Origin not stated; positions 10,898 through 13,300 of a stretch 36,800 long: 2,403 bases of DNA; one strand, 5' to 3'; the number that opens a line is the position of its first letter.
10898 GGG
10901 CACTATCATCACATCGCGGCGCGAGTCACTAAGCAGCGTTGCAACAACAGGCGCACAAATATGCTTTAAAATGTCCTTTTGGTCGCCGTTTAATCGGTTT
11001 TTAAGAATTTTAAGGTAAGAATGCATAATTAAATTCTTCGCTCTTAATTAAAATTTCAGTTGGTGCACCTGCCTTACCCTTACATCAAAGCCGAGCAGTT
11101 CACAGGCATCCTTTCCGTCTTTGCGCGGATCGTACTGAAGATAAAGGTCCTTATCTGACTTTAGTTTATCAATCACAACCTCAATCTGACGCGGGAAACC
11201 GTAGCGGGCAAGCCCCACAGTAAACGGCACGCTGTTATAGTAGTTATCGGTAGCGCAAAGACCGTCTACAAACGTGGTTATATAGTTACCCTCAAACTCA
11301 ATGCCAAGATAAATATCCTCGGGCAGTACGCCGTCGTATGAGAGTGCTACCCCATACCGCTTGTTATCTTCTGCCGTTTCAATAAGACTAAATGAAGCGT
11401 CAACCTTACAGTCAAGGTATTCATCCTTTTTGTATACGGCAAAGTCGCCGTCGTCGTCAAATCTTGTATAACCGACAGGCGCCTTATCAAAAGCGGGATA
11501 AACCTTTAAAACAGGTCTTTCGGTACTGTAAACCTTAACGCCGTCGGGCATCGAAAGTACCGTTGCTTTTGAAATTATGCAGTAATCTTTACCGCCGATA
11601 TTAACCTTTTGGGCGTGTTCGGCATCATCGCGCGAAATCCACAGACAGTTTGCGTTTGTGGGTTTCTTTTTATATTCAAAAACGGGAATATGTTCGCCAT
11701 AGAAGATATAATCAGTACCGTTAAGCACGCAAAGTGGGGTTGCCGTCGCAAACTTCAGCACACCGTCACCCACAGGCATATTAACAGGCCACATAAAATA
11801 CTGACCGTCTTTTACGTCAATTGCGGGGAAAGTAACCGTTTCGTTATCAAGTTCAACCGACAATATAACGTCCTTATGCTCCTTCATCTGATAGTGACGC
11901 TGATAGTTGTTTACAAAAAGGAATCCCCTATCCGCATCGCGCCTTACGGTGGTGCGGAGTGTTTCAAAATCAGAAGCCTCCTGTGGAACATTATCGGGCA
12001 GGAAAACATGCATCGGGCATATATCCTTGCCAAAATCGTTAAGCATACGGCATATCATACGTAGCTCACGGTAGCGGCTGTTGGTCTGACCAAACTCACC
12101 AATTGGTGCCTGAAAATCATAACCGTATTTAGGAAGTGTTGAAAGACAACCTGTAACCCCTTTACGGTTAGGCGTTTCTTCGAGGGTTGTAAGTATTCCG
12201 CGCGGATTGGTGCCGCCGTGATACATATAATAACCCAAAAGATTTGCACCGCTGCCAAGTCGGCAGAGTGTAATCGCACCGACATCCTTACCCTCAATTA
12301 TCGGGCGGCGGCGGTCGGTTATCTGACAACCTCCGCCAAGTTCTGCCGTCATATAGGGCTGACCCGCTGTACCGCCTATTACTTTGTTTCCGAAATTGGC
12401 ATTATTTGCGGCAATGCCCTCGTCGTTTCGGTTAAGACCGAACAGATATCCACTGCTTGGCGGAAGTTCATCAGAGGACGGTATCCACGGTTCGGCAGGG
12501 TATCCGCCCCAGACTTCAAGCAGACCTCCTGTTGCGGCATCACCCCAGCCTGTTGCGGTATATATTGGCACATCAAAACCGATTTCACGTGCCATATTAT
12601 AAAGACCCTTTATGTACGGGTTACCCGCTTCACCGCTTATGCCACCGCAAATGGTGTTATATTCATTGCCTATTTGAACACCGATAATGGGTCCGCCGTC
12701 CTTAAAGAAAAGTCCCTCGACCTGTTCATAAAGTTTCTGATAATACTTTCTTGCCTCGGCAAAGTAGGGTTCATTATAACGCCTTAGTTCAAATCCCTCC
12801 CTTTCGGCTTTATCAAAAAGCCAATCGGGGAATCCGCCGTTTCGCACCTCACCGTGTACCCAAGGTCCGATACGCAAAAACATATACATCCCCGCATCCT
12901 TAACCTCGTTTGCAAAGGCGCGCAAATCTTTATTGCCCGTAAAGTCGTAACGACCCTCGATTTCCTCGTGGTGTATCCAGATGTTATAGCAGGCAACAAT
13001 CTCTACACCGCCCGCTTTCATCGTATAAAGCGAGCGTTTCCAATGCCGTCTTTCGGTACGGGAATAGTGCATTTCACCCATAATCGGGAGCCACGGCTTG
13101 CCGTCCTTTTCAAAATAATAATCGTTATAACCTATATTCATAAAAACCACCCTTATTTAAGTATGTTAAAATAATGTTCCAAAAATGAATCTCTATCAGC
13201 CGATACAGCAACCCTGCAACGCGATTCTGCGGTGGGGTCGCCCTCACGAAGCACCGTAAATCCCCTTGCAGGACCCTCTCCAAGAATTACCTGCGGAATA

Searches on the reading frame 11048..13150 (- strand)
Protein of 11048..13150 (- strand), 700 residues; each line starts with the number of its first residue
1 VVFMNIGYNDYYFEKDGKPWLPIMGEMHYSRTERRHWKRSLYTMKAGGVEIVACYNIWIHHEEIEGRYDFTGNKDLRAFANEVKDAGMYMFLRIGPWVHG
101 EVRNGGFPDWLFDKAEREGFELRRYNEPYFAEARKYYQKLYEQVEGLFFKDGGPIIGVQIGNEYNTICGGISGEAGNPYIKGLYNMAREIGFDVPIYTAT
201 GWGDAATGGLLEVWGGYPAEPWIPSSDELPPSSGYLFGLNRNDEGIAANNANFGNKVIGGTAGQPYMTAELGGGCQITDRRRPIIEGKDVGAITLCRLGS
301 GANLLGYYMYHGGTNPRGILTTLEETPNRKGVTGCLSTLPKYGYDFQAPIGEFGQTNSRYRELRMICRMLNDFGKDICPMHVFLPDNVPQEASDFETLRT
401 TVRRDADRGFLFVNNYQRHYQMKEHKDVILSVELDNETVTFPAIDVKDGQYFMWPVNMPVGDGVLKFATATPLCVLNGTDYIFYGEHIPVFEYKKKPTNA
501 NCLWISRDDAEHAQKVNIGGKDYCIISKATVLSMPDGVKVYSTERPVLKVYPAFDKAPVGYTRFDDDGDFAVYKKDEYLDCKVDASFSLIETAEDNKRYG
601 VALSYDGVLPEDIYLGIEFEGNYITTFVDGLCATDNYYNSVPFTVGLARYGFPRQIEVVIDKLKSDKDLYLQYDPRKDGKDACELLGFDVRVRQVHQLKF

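Call 6: search_protein_families(library=pfam, proteins=[window:11048-13150:-], max_evalue=0.01)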
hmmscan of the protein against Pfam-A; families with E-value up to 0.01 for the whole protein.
window:11048-13150:- (700 aa): 2 families
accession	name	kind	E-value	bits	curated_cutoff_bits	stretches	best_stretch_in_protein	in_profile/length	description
PF01301.25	Glyco_hydro_35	-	4.3e-54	184.7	27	1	14-368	3-317/319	Glycosyl hydrolases family 35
PF02449.21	Glyco_hydro_42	-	8.9e-06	25.7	21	1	32-166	7-140/376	Beta-galactosidase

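Call 26: find_encoding_contigs(protein=window:11048-13150:-, flank=2000, max_places=4)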
Protein window:11048-13150:- (700 aa): no gene with exactly this product is on record in the collection.
